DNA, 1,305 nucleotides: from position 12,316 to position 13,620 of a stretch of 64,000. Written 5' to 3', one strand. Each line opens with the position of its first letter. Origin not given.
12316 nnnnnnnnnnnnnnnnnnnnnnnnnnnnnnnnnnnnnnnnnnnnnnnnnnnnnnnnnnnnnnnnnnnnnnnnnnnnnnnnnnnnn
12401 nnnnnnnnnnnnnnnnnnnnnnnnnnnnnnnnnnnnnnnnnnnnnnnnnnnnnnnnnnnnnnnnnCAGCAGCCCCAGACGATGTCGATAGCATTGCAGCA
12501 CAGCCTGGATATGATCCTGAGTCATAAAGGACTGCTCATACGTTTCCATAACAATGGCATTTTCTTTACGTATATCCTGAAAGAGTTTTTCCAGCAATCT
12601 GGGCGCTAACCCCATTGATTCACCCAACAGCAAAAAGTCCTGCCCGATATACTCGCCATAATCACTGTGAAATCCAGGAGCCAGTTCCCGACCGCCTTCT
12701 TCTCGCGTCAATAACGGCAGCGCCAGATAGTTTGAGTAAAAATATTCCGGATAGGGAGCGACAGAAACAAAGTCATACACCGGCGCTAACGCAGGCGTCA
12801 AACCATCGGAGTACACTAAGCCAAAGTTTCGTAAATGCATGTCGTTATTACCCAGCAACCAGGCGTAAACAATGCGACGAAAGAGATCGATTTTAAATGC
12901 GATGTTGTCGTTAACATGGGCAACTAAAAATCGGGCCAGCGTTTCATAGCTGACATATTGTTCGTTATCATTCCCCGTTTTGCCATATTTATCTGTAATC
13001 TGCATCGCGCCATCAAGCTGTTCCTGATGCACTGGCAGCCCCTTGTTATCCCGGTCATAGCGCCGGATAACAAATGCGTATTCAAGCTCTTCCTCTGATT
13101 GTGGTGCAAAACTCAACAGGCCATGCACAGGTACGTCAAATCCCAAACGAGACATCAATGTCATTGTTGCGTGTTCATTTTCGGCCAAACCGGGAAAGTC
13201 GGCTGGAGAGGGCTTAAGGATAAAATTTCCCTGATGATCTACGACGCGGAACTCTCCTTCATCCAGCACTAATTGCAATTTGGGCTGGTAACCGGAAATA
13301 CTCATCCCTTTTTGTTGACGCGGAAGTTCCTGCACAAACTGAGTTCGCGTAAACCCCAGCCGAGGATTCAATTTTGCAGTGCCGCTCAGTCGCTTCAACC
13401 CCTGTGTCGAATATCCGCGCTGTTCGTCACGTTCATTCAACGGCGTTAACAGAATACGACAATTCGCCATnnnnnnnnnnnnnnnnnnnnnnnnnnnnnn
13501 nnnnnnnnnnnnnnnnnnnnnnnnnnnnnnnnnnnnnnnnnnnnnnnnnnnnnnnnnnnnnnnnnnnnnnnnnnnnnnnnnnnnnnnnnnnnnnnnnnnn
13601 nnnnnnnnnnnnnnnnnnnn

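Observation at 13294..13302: HipT Gly-rich loop carries two serines (Ser57 and Ser59) at the positions used for regulatory autophosphorylation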

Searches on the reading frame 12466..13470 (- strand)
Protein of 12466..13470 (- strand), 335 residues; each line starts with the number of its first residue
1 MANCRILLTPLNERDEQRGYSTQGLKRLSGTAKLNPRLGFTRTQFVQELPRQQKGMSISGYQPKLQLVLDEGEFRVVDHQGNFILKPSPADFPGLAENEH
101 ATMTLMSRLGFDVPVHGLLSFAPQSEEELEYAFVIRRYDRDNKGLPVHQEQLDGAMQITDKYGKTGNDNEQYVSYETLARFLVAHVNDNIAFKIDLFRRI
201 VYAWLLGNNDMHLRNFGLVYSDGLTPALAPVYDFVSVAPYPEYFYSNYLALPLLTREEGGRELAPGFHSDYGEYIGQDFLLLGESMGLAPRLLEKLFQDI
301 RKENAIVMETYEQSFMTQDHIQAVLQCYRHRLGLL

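Call 5: search_solved_structures(query=window:12466-13470:-, show_alignments=3, max_evalue=0.01)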
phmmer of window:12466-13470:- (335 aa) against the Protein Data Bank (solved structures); distinct sequences matched with E-value up to 0.01: 10.
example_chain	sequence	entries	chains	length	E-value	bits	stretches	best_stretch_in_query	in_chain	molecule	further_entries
7ab3_C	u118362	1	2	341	2.7e-229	763.1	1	1-335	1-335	HipA_C domain-containing protein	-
7ab4_C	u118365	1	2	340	1.3e-228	760.8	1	2-335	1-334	HipA_C domain-containing protein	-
7ab5_C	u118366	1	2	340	3.6e-228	759.4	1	2-335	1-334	HipA_C domain-containing protein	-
8ezr_B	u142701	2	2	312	5.2e-26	95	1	14-258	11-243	HipT(Lp)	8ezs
7vkb_A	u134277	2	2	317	5.2e-26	94.9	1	14-258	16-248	HipA_C domain-containing protein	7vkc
7wcf_A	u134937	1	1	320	2e-25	93.1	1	14-258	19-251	HipA_C domain-containing protein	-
4pu5_A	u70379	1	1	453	1.6e-05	27.6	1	53-245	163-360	Toxin-antitoxin system toxin HipA family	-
4pu3_A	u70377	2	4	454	1.7e-05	27.6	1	53-245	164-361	Toxin-antitoxin system toxin HipA family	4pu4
2wiu_A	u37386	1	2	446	0.0018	20.9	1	177-239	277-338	PROTEIN HIPA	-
3tpd_A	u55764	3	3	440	0.0019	20.8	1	177-239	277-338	Serine/threonine-protein kinase HipA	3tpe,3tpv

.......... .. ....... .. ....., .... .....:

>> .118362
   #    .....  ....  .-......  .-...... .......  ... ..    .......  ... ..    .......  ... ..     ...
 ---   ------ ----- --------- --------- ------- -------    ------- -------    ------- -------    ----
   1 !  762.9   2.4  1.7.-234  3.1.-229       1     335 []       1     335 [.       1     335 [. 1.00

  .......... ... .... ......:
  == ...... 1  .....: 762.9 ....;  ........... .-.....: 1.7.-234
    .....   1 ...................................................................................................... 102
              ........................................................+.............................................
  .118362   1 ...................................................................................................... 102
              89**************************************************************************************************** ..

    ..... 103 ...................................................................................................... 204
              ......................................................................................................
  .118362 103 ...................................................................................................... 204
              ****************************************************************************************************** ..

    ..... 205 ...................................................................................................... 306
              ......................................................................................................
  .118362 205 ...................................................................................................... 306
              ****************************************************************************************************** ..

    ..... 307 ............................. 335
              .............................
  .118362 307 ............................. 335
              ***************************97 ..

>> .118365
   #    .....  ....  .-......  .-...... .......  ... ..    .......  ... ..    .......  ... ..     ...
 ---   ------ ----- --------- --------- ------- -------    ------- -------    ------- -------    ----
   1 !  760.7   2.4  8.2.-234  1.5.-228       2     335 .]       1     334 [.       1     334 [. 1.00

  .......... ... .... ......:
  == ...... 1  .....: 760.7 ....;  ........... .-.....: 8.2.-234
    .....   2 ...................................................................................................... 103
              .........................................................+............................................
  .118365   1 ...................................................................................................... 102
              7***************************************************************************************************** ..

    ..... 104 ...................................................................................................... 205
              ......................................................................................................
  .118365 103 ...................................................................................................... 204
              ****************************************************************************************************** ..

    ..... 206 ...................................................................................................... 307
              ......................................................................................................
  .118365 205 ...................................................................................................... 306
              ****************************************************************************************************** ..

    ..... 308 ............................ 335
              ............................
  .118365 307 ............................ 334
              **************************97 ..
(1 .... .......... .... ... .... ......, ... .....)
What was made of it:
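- Closest known: HipT of Legionella pneumophila. Same: Sequence match E = 5e-26 over residues 14-258 (call 5).
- Tried and rejected: phmmer against the PDB also aligned E. coli HipA only over residues 177-239 (call 5).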

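Call 16: profile_search(protein=window:12466-13470:-)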
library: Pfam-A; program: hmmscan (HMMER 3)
A. the first sequence (335 residues): domains with independent E <= 10: 2; with E <= 0.001: 1
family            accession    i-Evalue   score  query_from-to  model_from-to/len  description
HipA_C            PF07804.18    3.8e-38   131.7      56-300         1-205/213  HipA-like C-terminal domain
SCP2              PF02036.22       0.24    12.2      58-107        28-81/101  SCP-2 sterol transfer family
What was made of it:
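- On HipA-family Ser/Thr kinase toxins (Pfam HipA_C, PF07804): PF07804, E = 3.8e-38, residues 56-300 (call 16).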

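Call 19: find_homologous_proteins(query=window:12466-13470:-, max_evalue=1e-10)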
Query window:12466-13470:- (335 aa): 306 proteins with E <= 1e-10 among 2438 candidates; the best 120 are listed.
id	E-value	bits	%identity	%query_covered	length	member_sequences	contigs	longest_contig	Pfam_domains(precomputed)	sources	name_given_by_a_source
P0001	4.9e-222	754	99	100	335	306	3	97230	PF07804.19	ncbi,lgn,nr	ncbi:TPA: HipA domain-containing protein [Escherichia coli]|nr:HipA domain-containing protein [Esche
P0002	4.2e-163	560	73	100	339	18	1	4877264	PF07804.19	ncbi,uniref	ncbi:type II toxin-antitoxin system HipA family toxin [Superficieibacter sp. BNK-5]|uniref:type II t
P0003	1.4e-160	552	73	100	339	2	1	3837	PF07804.19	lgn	-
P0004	3.3e-148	511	68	100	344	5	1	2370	PF07804.19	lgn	-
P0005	3.1e-147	508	67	100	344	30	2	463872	PF07804.19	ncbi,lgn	-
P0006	9.2e-143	494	66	100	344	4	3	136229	PF07804.19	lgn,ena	-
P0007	2.9e-142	492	66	99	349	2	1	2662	PF07804.19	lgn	-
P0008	1.6e-141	489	65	100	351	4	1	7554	PF07804.19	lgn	-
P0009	1.1e-140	487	65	99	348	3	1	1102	PF07804.19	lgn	-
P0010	3.2e-139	482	63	99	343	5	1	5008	PF07804.19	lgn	-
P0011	3.1e-138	479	65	100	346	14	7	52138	PF07804.19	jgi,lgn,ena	-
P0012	4.0e-138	478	63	99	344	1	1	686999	PF07804.19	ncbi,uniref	ncbi:type II toxin-antitoxin system HipA family toxin [Buttiauxella sp.]|uniref:type II toxin-antito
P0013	4.3e-138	478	65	100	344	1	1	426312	PF07804.19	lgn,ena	-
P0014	1.2e-137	477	65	99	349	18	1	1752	PF07804.19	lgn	-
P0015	1.2e-137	477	64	99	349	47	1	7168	PF07804.19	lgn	-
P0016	8.0e-137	474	63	99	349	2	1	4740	PF07804.19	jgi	jgi:serine/threonine-protein kinase HipA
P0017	2.0e-136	473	62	100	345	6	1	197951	PF07804.19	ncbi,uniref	ncbi:HipA domain-containing protein [Pantoea coffeiphila]|uniref:HipA domain-containing protein n=1 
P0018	3.4e-136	472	63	99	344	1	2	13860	PF07804.19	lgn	-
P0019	3.4e-136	472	64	98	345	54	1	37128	PF07804.19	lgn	-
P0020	1.6e-135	470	64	99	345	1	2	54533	PF07804.19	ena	-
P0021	2.2e-135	469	63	100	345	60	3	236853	PF07804.19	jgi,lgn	jgi:serine/threonine-protein kinase HipA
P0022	3.8e-135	469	63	99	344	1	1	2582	PF07804.19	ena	-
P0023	4.2e-135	468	64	99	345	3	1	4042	PF07804.19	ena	-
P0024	4.2e-135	468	64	99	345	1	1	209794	PF07804.19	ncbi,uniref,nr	ncbi:hypothetical protein M976_03199 [Buttiauxella ferragutiae ATCC 51602]|uniref:HipA-like C-termin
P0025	5.8e-135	468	63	99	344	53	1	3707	PF07804.19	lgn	-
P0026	8.0e-135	467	63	99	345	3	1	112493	PF07804.19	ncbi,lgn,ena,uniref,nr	ncbi:HipA domain-containing protein [Buttiauxella noackiae]|uniref:type II toxin-antitoxin system Hi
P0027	9.9e-135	467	63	98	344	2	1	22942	PF07804.19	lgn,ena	-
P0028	1.3e-134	467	64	99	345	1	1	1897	PF07804.19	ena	-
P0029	1.4e-134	467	63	98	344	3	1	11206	PF07804.19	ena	-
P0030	2.1e-134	466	64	99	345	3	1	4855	PF07804.19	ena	-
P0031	2.6e-134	466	63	99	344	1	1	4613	PF07804.19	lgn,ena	-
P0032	4.7e-134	465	63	99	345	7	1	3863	PF07804.19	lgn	-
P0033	6.7e-134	464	63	99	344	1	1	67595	PF07804.19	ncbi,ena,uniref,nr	ncbi:MAG TPA: HipA domain-containing protein [Buttiauxella sp.]|uniref:type II toxin-antitoxin syste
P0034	6.8e-134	464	63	99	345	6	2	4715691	PF07804.19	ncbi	ncbi:type II toxin-antitoxin system HipA family toxin [Buttiauxella agrestis]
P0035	7.2e-134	464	63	99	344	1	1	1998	PF07804.19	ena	-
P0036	9.4e-134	464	64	100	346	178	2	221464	PF07804.19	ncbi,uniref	ncbi:type II toxin-antitoxin system HipA family toxin [Pectobacterium sp. CHL-2024]|uniref:type II t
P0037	1.1e-133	464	63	99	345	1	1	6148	PF07804.19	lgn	-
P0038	1.1e-133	464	63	100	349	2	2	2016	PF07804.19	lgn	-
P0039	1.2e-133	464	62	100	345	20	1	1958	PF07804.19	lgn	-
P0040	1.8e-133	463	63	100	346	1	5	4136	PF07804.19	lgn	-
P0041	3.2e-133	462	64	99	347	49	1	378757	PF07804.19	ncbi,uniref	ncbi:type II toxin-antitoxin system HipA family toxin [Siccibacter turicensis]|uniref:type II toxin-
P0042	6.0e-133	461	63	99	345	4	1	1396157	PF07804.19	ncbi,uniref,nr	ncbi:serine/threonine-protein kinase HipA [Buttiauxella sp. BIGb0471]|uniref:type II toxin-antitoxin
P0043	2.1e-132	459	61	100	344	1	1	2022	PF07804.19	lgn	-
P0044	3.5e-132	459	63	97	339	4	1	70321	PF07804.19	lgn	-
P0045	6.0e-132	458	62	99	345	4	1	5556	PF07804.19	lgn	-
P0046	1.3e-131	457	64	97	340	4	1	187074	PF07804.19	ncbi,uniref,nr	ncbi:type II toxin-antitoxin system HipA family toxin [Brenneria tiliae]|uniref:HipA domain-containi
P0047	1.5e-131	457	64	100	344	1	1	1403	PF07804.19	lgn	-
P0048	2.0e-131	456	62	99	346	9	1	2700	PF07804.19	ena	-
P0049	4.0e-130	452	61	100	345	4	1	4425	PF07804.19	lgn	-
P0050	7.9e-130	451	62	100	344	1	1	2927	PF07804.19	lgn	-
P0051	1.6e-128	447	62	100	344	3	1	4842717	PF07804.19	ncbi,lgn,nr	ncbi:type II toxin-antitoxin system HipA family toxin [Erwinia sp. E602]|nr:type II toxin-antitoxin 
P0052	8.6e-127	441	61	98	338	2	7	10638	PF07804.19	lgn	-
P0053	1.7e-126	440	61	100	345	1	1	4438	PF07804.19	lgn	-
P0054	2.9e-126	439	62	100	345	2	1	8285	PF07804.19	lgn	-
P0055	2.5e-121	423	56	100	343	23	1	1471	PF07804.19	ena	-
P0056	4.0e-121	422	56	100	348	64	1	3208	PF07804.19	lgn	-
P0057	1.9e-120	420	58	100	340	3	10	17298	PF07804.19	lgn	-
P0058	4.6e-119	416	56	100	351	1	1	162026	PF07804.19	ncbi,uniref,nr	ncbi:kinase [Rodentibacter caecimuris]|uniref:Kinase n=1 Tax=Rodentibacter caecimuris TaxID=1796644 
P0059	6.6e-119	415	56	100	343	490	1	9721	PF07804.19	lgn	-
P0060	1.2e-118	414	56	100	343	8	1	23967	PF07804.19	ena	-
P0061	1.5e-118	414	56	100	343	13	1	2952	PF07804.19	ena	-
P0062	2.4e-118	413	56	100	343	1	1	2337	PF07804.19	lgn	-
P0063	3.5e-118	413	56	100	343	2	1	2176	PF07804.19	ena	-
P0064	3.8e-118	413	58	100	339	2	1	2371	PF07804.19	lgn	-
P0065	5.5e-118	412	56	99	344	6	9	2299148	PF07804.19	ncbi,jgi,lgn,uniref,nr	ncbi:type II toxin-antitoxin system HipA family toxin [Lonepinella koalarum]|uniref:type II toxin-an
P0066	7.2e-118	412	56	100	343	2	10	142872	PF07804.19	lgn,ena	-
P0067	1.3e-117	411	57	100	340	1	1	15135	PF07804.19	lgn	-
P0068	1.5e-117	411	56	100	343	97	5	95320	PF07804.19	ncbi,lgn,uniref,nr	ncbi:HipA domain-containing protein [Haemophilus influenzae]|uniref:type II toxin-antitoxin system H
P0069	7.5e-117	408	56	100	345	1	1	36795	PF07804.19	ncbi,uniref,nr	ncbi:type II toxin-antitoxin system HipA family toxin [Rodentibacter genomosp. 2]|uniref:Kinase n=1 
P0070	1.0e-116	408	57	100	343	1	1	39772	PF07804.19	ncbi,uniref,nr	ncbi:type II toxin-antitoxin system HipA family toxin [Actinobacillus vicugnae]|uniref:type II toxin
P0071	1.9e-116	407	56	100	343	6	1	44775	PF07804.19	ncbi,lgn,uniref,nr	ncbi:kinase [Rodentibacter ratti]|uniref:Kinase n=1 Tax=Rodentibacter ratti TaxID=1906745 RepID=A0A1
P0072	2.2e-116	407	59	100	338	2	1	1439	PF07804.19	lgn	-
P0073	2.9e-116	406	55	100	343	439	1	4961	PF07804.19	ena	-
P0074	3.1e-116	406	56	100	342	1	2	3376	PF07804.19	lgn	-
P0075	1.8e-115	404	54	99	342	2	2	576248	PF07804.19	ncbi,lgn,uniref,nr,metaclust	ncbi:serine/threonine-protein kinase HipA [Ferrimonas marina]|uniref:Serine/threonine-protein kinase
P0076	1.8e-115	404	55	100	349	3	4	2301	PF07804.19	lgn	-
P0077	5.4e-115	402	57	100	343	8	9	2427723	PF07804.19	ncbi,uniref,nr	ncbi:type II toxin-antitoxin system HipA family toxin [Actinobacillus equuli]|uniref:type II toxin-a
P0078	6.2e-115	402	54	100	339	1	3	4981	PF07804.19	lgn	-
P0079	6.9e-115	402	54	100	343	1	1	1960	PF07804.19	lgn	-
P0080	7.9e-115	402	55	99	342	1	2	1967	PF07804.19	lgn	-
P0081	1.6e-114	401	57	100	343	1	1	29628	PF07804.19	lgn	-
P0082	1.9e-114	400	56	96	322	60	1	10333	PF07804.19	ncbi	ncbi:TPA: type II toxin-antitoxin system HipA family toxin, partial [Haemophilus influenzae]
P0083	2.1e-114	400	57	100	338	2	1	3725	PF07804.19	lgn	-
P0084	3.1e-114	400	54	100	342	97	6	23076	PF07804.19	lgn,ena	-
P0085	3.3e-114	400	57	100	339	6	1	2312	PF07804.19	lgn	-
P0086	5.0e-114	399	57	100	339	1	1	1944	PF07804.19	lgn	-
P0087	1.5e-113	398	57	99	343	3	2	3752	PF07804.19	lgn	-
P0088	2.6e-113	397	55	100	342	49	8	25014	PF07804.19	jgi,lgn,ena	jgi:uncharacterized protein HI_0665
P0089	5.3e-112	392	57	100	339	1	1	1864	PF07804.19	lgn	-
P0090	5.6e-111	389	54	100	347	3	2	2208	PF07804.19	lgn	-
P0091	4.2e-110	386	54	99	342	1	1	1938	PF07804.19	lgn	-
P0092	7.0e-110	385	53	99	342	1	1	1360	PF07804.19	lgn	-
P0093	1.1e-109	385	54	99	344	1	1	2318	PF07804.19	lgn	-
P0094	1.8e-109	384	54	99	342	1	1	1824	PF07804.19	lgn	-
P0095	6.7e-109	382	53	99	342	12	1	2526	PF07804.19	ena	-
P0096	6.9e-109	382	53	99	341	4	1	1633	PF07804.19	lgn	-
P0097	1.7e-108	381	53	100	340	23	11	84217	PF07804.19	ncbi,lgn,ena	-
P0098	1.5e-107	378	51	100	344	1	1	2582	PF07804.19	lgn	-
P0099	4.3e-107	376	54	99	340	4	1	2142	PF07804.19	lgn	-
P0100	8.8e-107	375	54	100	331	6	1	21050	PF07804.19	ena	-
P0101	1.1e-106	375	55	94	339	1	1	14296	PF07804.19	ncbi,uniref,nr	ncbi:type II toxin-antitoxin system HipA family toxin [Rodentibacter sp. Ppn85]|uniref:type II toxin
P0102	2.1e-105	371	53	100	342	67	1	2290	PF07804.19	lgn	-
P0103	5.8e-105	369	53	99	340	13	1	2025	PF07804.19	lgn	-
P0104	1.1e-104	368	52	99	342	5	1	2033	PF07804.19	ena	-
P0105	2.3e-104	367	51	100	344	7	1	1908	PF07804.19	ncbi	-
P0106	2.9e-103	364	51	100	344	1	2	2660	PF07804.19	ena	-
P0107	4.3e-103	363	61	81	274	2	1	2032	PF07804.19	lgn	-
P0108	4.4e-103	363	50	100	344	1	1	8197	PF07804.19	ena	-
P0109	9.3e-103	362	53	99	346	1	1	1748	PF07804.19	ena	-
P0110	1.7e-102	361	49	100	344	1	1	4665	PF07804.19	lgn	-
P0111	3.3e-102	360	59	84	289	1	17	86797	PF07804.19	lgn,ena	-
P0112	4.5e-102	360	59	84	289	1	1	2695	PF07804.19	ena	-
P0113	7.6e-102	359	52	100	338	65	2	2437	PF07804.19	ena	-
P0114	9.1e-102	359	53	98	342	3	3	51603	PF07804.19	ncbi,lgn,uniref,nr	ncbi:type II toxin-antitoxin system HipA family toxin [Muribacter muris]|uniref:Type II toxin-antito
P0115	1.3e-101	358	53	100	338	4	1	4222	PF07804.19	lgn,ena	-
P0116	2.3e-101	358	49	100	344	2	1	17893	PF07804.19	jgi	jgi:serine/threonine-protein kinase HipA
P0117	4.1e-101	357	51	100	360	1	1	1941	PF07804.19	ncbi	-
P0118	6.2e-101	356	52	100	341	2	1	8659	PF07804.19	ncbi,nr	ncbi:MAG: HipA domain-containing protein [Algicola sp.]|nr:HipA domain-containing protein [Algicola 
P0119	6.8e-101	356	49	100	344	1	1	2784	PF07804.19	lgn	-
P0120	7.0e-101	356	49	100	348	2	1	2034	PF07804.19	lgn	-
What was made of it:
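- The three-gene arrangement recurs across Enterobacterales and Pasteurellaceae, with 306 homologue clusters at E <= 1e-10 (call 19).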

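Call 30: search_protein_families(proteins=[window:12466-13470:-], library=ncbifam, max_evalue=0.001)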
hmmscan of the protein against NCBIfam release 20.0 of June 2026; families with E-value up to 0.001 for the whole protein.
window:12466-13470:- (335 aa): 1 family
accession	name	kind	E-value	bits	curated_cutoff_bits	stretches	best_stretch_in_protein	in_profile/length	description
NF007297.0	PRK09775.1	equivalog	1.5e-05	23.9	401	1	201-241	336-376/446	type II toxin-antitoxin system HipA family toxin YjjJ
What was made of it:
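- Tried and rejected: The only hit was the YjjJ equivalog at 23.9 bits against a cut-off of 401, so HipT is not a member (call 30).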
